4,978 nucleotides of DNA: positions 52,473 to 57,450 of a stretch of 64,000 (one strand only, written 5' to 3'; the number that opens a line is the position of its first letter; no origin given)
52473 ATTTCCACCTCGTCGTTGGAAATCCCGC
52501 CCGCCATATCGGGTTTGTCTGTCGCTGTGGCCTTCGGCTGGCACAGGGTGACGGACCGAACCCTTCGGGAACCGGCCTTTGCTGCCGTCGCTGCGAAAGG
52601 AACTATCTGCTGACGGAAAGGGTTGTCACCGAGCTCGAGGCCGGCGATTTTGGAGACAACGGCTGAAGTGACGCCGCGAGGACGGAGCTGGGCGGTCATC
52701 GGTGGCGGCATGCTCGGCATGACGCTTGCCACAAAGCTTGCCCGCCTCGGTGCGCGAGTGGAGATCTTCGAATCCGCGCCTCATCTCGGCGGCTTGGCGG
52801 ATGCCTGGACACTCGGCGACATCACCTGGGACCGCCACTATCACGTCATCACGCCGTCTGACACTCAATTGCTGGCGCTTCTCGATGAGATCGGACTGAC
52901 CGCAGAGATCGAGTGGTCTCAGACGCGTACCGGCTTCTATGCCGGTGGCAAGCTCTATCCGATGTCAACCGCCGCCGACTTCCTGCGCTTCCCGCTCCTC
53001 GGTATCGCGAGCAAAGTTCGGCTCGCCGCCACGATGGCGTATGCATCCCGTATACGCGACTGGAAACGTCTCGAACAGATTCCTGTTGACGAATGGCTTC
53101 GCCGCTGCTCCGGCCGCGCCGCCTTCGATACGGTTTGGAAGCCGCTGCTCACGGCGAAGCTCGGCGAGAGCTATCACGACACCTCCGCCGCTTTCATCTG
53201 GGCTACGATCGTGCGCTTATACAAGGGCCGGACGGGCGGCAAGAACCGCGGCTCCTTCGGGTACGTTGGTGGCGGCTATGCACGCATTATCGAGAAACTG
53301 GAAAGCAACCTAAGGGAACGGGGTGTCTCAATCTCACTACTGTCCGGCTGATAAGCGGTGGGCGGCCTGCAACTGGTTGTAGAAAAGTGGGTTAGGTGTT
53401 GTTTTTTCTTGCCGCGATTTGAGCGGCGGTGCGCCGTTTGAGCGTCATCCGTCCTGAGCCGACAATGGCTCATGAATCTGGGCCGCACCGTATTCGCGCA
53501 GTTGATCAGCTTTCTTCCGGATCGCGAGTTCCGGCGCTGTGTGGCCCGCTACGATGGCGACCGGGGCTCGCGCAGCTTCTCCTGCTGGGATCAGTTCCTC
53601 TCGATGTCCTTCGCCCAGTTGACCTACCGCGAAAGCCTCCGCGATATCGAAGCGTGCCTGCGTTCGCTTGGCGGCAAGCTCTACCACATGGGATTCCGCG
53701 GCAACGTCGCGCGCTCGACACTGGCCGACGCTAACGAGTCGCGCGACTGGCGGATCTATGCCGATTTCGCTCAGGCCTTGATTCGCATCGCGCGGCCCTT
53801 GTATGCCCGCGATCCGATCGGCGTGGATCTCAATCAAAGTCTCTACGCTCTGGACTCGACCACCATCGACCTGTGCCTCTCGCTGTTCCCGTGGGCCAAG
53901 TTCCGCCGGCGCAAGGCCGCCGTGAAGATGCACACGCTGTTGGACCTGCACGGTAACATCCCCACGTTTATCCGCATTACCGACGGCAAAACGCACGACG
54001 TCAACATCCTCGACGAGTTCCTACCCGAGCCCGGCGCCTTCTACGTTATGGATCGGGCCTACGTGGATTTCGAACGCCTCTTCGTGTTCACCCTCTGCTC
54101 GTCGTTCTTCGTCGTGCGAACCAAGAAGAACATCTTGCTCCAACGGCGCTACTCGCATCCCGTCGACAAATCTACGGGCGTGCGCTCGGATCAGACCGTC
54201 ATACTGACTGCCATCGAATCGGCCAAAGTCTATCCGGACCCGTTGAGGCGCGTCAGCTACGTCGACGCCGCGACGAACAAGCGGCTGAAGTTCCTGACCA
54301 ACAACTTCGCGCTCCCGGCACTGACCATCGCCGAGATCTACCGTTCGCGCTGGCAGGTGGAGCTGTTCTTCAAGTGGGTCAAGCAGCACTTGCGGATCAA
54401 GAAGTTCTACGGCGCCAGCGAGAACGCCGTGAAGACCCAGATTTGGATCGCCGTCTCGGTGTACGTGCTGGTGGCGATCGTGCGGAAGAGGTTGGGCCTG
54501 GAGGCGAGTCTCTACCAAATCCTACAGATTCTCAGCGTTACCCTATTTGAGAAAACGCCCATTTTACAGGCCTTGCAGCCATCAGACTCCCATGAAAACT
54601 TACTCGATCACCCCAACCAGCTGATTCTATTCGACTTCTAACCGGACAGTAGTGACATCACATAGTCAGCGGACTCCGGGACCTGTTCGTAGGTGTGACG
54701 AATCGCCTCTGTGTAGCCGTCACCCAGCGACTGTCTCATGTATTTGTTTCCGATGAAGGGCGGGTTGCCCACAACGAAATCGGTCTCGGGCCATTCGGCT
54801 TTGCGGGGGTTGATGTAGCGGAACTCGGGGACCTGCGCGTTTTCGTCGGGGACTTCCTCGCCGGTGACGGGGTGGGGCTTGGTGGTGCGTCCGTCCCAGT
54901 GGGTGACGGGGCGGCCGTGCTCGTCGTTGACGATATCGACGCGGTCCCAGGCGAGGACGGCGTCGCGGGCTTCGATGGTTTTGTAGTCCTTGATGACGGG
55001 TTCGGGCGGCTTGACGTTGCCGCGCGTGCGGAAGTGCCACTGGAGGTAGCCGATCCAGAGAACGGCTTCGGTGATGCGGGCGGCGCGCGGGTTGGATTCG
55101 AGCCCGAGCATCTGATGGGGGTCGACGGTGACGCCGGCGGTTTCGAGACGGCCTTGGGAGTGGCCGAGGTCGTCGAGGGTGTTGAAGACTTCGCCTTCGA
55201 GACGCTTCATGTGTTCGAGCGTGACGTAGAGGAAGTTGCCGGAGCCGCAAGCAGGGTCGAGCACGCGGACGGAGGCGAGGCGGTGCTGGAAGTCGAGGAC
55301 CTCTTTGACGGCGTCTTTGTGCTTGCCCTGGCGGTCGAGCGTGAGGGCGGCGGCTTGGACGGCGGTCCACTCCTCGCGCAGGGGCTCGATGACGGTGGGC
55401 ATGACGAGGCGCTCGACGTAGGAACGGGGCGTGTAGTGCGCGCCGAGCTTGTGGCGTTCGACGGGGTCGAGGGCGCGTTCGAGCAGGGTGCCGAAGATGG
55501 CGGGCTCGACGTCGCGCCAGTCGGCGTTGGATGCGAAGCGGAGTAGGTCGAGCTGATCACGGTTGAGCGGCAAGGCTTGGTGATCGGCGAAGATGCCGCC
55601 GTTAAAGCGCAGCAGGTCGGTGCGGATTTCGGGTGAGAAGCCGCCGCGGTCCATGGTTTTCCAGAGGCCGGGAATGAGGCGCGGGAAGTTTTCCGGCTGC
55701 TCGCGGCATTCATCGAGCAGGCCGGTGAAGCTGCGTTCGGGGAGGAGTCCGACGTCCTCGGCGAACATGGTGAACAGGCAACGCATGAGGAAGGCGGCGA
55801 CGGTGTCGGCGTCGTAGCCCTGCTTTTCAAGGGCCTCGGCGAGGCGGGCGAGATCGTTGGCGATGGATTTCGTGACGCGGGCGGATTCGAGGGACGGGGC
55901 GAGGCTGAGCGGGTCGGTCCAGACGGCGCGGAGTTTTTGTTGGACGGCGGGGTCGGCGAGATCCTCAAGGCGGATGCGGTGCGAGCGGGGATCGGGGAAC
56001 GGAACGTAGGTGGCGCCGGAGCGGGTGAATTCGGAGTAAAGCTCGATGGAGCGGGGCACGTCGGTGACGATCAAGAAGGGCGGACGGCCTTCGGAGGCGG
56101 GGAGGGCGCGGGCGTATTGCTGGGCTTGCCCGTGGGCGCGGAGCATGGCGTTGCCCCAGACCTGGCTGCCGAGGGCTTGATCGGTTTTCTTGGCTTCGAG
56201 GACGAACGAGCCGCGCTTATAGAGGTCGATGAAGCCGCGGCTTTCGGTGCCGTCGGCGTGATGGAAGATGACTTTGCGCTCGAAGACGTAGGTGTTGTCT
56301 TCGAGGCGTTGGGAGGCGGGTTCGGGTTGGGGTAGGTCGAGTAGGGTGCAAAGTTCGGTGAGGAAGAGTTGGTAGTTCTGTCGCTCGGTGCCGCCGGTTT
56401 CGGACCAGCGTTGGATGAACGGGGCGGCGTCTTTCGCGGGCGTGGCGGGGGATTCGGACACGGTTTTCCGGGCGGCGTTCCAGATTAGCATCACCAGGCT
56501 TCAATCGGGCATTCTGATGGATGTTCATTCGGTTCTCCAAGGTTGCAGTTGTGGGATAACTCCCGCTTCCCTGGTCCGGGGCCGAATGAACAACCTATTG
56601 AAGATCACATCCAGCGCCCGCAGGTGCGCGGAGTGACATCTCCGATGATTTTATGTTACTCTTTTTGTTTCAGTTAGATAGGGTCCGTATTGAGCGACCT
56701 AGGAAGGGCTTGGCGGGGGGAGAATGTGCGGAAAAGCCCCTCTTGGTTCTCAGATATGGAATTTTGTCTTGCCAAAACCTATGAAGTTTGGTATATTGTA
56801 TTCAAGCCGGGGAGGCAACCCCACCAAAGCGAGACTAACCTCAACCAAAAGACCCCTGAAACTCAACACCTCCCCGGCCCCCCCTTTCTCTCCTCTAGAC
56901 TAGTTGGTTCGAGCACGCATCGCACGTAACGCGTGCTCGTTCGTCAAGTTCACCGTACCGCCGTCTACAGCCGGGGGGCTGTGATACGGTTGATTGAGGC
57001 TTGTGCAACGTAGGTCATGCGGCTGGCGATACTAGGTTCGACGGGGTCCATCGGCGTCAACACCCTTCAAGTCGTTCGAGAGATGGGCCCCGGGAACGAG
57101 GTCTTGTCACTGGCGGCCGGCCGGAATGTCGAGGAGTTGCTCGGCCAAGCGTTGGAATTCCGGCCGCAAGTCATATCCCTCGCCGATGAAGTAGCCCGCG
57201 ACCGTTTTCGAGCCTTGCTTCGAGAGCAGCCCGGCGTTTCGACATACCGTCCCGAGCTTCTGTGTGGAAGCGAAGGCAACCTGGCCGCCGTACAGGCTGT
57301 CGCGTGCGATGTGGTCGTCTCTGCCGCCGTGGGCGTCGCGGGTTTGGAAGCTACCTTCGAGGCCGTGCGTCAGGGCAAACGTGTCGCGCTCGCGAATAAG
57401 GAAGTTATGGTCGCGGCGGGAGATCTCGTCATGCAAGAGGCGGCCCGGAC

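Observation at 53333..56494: IS4-family element flanked by two different truncated genes whose ORFs both terminate inside the IS inverted repeats; remnant of an MmeI-like type IIL RM enzyme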

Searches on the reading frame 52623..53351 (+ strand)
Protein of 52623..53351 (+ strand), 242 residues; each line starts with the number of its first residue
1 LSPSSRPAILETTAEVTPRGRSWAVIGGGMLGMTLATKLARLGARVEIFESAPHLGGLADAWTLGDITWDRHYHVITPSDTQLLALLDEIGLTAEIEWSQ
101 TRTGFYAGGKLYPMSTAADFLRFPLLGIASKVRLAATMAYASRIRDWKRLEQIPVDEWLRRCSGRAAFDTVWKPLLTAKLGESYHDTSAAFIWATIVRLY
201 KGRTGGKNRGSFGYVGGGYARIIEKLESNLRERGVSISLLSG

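Call 6: search_protein_families(library=pfam, proteins=[window:52623-53351:+])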
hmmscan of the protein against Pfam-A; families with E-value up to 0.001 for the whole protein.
window:52623-53351:+ (242 aa): 6 families
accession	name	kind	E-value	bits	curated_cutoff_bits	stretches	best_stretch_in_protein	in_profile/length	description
PF01593.30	Amino_oxidase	-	1.2e-16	61.4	19.8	1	32-239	3-221/443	Flavin containing amine oxidoreductase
PF13450.12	NAD_binding_8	-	1.5e-12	48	21.9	1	25-89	1-67/68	NAD(P)-binding Rossmann-like domain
PF00070.33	Pyr_redox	-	4.3e-06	27.6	22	1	23-59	2-38/82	Pyridine nucleotide-disulphide oxidoreductase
PF07992.20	Pyr_redox_2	-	3e-05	24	26.1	1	21-56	143-178/291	Pyridine nucleotide-disulphide oxidoreductase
PF12831.13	FAD_oxidored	-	8.2e-05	22.5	27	1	25-64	4-43/416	FAD dependent oxidoreductase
PF01266.30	DAO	-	0.00033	20.7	27.9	1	23-57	2-36/353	FAD dependent oxidoreductase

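Call 27: find_homologous_proteins(query=window:52623-53333:+)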
Query window:52623-53333:+ (237 aa): 248 proteins with E <= 0.001 among 1391 candidates; the best 120 are listed.
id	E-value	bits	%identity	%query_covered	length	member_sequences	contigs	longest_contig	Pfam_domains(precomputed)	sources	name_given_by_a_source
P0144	6.7e-148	509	100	96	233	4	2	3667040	PF01593.31,PF13450.13,PF00070.34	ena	-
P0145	2.4e-81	291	62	92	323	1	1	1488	PF01266.31,PF01593.31,PF13450.13,PF00070.34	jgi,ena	-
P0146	6.5e-81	290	60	93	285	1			PF01266.31,PF01593.31,PF13450.13,PF00890.31,PF07992.21,PF00070.34,PF12831.14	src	-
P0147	4.7e-80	287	59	93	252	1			PF01266.31,PF01593.31,PF13450.13,PF00890.31,PF07992.21,PF00070.34,PF12831.14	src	-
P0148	5.2e-80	287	64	86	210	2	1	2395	PF01266.31,PF01593.31,PF13450.13,PF00070.34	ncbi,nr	ncbi:MAG: FAD-dependent oxidoreductase, partial [Pyrinomonadaceae bacterium]|nr:FAD-dependent oxidor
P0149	5.5e-80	287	58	92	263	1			PF01266.31,PF01593.31,PF13450.13,PF00890.31,PF07992.21,PF00070.34,PF03486.21,PF05834.19,PF12831.14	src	-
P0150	4.8e-79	283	59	92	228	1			PF01266.31,PF01593.31,PF13450.13,PF00070.34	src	-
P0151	1.0e-78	282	57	93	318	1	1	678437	PF01266.31,PF01593.31,PF13450.13,PF00890.31,PF07992.21,PF00070.34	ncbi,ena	-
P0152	1.2e-78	282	59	92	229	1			PF01266.31,PF01593.31,PF13450.13,PF00070.34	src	-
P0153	5.6e-78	280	57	91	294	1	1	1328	PF01266.31,PF01593.31,PF13450.13,PF07992.21,PF00070.34,PF03486.21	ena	-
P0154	1.8e-77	278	54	95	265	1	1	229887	PF01266.31,PF01593.31,PF13450.13,PF00890.31,PF07992.21,PF00070.34,PF12831.14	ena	-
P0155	2.0e-77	278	57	90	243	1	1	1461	PF01266.31,PF01593.31,PF13450.13,PF00890.31,PF07992.21,PF12831.14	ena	-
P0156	3.5e-77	277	59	91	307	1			PF01266.31,PF01593.31,PF13450.13,PF07992.21,PF00070.34,PF13454.13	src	-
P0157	8.1e-77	276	57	92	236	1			PF01266.31,PF01593.31,PF13450.13,PF07992.21,PF00070.34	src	-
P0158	8.3e-77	276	57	90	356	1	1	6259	PF01266.31,PF01593.31,PF13450.13,PF00890.31,PF07992.21,PF00070.34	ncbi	ncbi:MAG: FAD-dependent oxidoreductase, partial [Pyrinomonadaceae bacterium]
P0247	6.5e-65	237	53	91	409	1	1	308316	PF01266.31,PF01593.31,PF13450.13,PF07992.21,PF00070.34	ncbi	-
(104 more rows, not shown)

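Call 29: find_encoding_contigs(protein=P0247, flank=7000, max_places=2)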
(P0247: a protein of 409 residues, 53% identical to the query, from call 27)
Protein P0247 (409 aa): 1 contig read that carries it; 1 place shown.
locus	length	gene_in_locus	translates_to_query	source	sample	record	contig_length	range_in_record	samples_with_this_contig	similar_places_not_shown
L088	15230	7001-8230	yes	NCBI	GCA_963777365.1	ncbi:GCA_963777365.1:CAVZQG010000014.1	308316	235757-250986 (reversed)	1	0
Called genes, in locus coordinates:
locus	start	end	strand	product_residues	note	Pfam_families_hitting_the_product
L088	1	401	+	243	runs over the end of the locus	PF02706:Wzz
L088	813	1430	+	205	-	PF13807:GNVR (weak), PF01656:CbiA (weak)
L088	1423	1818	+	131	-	-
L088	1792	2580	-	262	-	PF00534:Glycos_transf_1, PF13692:Glyco_trans_1_4, PF13524:Glyco_trans_1_2 (weak)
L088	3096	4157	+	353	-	PF00535:Glycos_transf_2, PF13641:Glyco_tranf_2_3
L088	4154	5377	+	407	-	PF01041:DegT_DnrJ_EryC1, PF01212:Beta_elim_lyase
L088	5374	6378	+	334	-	PF01408:GFO_IDH_MocA, PF02894:GFO_IDH_MocA_C, PF22725:GFO_IDH_MocA_C3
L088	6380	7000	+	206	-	PF25084:LbH_EIF2B, PF25087:GMPPB_C (faint), PF00132:Hexapep (weak), PF14602:Hexapep_2 (faint), PF00132:Hexapep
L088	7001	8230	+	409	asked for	PF00070:Pyr_redox (faint), PF01266:DAO, PF01593:Amino_oxidase, PF07992:Pyr_redox_2 (faint), PF13450:NAD_binding_8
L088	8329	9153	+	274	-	PF01522:Polysacc_deac_1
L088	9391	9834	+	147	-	PF00072:Response_reg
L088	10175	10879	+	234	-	-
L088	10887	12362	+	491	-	PF01011:PQQ (weak), PF13360:PQQ_2, PF13570:Beta-prop_ACSF4 (faint)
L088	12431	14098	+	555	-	-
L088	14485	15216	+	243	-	PF13280:WYL, PF25583:WCX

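Call 30: find_encoding_contigs(protein=P0151, flank=7000, max_places=2)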
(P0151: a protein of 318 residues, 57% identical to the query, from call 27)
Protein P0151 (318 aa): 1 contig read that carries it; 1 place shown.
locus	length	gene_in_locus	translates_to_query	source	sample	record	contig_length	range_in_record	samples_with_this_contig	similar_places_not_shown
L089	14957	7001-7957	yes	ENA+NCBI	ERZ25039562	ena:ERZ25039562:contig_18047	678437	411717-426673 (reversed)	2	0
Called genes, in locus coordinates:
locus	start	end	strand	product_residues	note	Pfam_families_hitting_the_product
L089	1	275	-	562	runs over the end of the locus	PF13231:PMT_2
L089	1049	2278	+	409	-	PF02350:Epimerase_2, PF13579:Glyco_trans_4_4 (faint)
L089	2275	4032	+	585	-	PF01522:Polysacc_deac_1, PF11959:DUF3473, PF00535:Glycos_transf_2, PF13641:Glyco_tranf_2_3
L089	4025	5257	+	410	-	PF01041:DegT_DnrJ_EryC1, PF01212:Beta_elim_lyase (weak)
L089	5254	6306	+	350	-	PF01408:GFO_IDH_MocA, PF22725:GFO_IDH_MocA_C3, PF02894:GFO_IDH_MocA_C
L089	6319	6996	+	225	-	PF25084:LbH_EIF2B, PF25087:GMPPB_C (weak), PF14602:Hexapep_2 (faint), PF00132:Hexapep (weak)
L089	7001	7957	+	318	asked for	PF00070:Pyr_redox (faint), PF01266:DAO, PF07992:Pyr_redox_2 (faint), PF00890:FAD_binding_2 (faint), PF01593:Amino_oxidase, PF13450:NAD_binding_8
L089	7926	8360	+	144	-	-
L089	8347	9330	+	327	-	PF01522:Polysacc_deac_1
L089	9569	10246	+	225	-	PF05401:NodS (weak), PF02353:CMAS (faint), PF13489:Methyltransf_23, PF08241:Methyltransf_11, PF08242:Methyltransf_12, PF13649:Methyltransf_25, PF13847:Methyltransf_31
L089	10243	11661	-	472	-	PF09594:GT87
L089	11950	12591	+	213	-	-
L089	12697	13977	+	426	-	-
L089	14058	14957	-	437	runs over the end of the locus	PF00331:Glyco_hydro_10 (faint), PF00150:Cellulase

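Call 31: find_encoding_contigs(protein=P0144, flank=10000, max_places=4)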
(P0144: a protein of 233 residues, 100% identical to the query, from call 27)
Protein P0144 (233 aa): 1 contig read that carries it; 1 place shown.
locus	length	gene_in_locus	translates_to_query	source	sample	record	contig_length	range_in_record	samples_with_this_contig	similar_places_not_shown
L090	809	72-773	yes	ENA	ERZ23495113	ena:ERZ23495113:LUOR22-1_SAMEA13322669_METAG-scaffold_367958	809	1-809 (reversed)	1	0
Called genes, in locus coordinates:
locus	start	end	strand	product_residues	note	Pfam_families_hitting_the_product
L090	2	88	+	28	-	?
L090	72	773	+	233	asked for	PF00070:Pyr_redox (weak), PF01593:Amino_oxidase, PF13450:NAD_binding_8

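Call 37: search_protein_families(library=ncbifam, proteins=[window:52623-53333:+])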
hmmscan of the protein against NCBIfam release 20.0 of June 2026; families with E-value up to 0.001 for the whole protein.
window:52623-53333:+ (237 aa): 25 families
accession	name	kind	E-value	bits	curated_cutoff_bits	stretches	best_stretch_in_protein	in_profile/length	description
NF005560.0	PRK07233.1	equivalog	5.2e-74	249.6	252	1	22-237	2-216/435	hypothetical protein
TIGR03467.1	HpnE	equivalog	1.4e-22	80.7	283.05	1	24-198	2-188/430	hydroxysqualene dehydroxylase HpnE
NF005547.0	PRK07208.1-3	equivalog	9.8e-09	34.4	380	1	21-236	5-223/465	hypothetical protein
TIGR00562.1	proto_IX_ox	equivalog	1.4e-08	33.8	97.85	1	23-181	5-166/470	protoporphyrinogen oxidase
NF008841.0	PRK11883.1-1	equivalog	4.3e-08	32.5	517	1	21-117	4-104/453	protoporphyrinogen oxidase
TIGR02732.1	zeta_caro_desat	equivalog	6.1e-08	32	622.15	1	24-99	3-79/474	9,9'-di-cis-zeta-carotene desaturase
NF009410.0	PRK12771.1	subfamily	2.3e-07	29.8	516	1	11-58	129-176/566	NAD(P)-binding protein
NF004939.0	PRK06292.1-1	equivalog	5e-06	25.5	435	1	21-61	173-213/476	dihydrolipoyl dehydrogenase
TIGR02734.1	crtI_fam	subfamily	6.3e-06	25.2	238.1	1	24-71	2-49/504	phytoene desaturase family protein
NF005548.0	PRK07208.1-4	equivalog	1.8e-05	23.5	389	1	23-174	6-153/488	hypothetical protein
NF009451.0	PRK12809.1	equivalog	3.1e-05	22.4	1154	1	13-59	303-349/639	formate-dependent uric acid utilization protein YgfT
NF045663.1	diclust_near_Sec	equivalog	5.3e-05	21.5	530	1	13-59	99-145/759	pyridine nucleotide-disulfide oxidoreductase/dicluster-binding protein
TIGR01318.1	gltD_gamma_fam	subfamily_domain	6.2e-05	21.8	482.95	1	14-59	135-180/467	glutamate synthase, small subunit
TIGR02733.1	desat_CrtD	equivalog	0.00013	20.8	549.7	1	24-70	5-51/492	C-3',4' desaturase CrtD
NF058655.1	CrtID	equivalog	0.00015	20.7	640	1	24-70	2-48/478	bifunctional phytoene desaturase/3,4-desaturase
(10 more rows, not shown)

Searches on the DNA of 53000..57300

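Call 36: search_rna_families(source=window, start=53000, end=57300, threshold=evalue, max_evalue=1)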
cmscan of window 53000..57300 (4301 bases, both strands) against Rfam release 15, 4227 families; matches with E-value up to 1: 0.
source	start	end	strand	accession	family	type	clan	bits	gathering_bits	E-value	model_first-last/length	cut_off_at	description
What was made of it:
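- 56495..57016 (.): Divergent intergenic region between the RM gene and dxr. It has a promoter-like site on the + strand at 56769-56797 and a hairpin at 56910-56939. No Rfam match (call 36).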
